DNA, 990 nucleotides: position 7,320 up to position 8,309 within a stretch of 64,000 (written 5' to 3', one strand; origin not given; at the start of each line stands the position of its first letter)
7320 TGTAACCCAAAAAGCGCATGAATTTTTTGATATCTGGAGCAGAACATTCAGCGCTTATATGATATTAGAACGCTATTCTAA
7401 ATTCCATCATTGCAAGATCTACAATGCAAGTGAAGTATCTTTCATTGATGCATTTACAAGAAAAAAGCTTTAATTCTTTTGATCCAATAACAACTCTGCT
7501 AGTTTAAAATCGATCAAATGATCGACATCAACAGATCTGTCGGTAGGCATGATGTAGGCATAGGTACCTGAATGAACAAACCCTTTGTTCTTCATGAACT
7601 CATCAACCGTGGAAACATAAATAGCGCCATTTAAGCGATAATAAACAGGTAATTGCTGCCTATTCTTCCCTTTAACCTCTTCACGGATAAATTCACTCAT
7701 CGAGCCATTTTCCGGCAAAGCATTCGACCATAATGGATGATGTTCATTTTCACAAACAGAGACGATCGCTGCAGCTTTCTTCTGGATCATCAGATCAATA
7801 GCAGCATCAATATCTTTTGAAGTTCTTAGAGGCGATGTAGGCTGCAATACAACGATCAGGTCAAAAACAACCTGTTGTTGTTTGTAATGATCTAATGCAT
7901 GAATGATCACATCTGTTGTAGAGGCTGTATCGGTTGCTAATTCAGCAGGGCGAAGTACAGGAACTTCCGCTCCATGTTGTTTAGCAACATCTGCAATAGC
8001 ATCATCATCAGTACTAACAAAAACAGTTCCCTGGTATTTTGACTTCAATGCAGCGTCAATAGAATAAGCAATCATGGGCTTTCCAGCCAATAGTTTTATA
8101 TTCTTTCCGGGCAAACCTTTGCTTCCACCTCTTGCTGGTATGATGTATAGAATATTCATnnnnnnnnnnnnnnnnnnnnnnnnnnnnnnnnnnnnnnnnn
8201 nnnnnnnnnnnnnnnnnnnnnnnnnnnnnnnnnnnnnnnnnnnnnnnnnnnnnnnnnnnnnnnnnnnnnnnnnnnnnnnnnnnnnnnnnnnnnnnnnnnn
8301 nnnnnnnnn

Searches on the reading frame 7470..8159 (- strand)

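Call 4: search_protein_families(library=pfam, proteins=[window:7470-8159:-], max_evalue=0.01)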
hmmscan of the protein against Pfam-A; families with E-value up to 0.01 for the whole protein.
window:7470-8159:- (229 aa): 2 families
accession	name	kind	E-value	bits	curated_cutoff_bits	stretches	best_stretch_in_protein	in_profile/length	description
PF02348.25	CTP_transf_3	-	2.3e-29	103.2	22.6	1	5-218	2-205/217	Cytidylyltransferase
PF12804.13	NTP_transf_3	-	0.0014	19.3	27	1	23-144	20-132/160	MobA-like NTP transferase domain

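Call 5: search_protein_families(library=ncbifam, proteins=[window:7470-8159:-], max_evalue=0.001)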
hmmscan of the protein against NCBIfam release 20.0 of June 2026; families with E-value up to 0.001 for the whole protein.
window:7470-8159:- (229 aa): 7 families
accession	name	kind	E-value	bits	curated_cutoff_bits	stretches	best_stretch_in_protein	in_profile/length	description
TIGR03584.1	PseF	equivalog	1.2e-52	178.8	205.7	1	5-225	2-220/222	pseudaminic acid cytidylyltransferase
NF003950.0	PRK05450.1-3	subfamily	1.2e-19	70.7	234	1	1-202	1-182/248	3-deoxy-manno-octulosonate cytidylyltransferase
NF003952.0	PRK05450.1-5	subfamily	6.4e-19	68.1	193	1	1-137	1-129/250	3-deoxy-manno-octulosonate cytidylyltransferase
NF009905.0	PRK13368.1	subfamily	2.1e-17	63.3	255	1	1-138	1-128/243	3-deoxy-manno-octulosonate cytidylyltransferase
NF003948.0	PRK05450.1-1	equivalog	3e-13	49.6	281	1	2-137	5-132/248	3-deoxy-manno-octulosonate cytidylyltransferase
TIGR00466.1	kdsB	equivalog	1.3e-10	41.1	155.2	1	1-136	1-127/241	3-deoxy-manno-octulosonate cytidylyltransferase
NF010933.0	PRK14353.1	equivalog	0.00043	19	505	1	19-154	25-153/453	bifunctional UDP-N-acetylglucosamine diphosphorylase/glucosamine-1-phosphate N-acetyltransferase GlmU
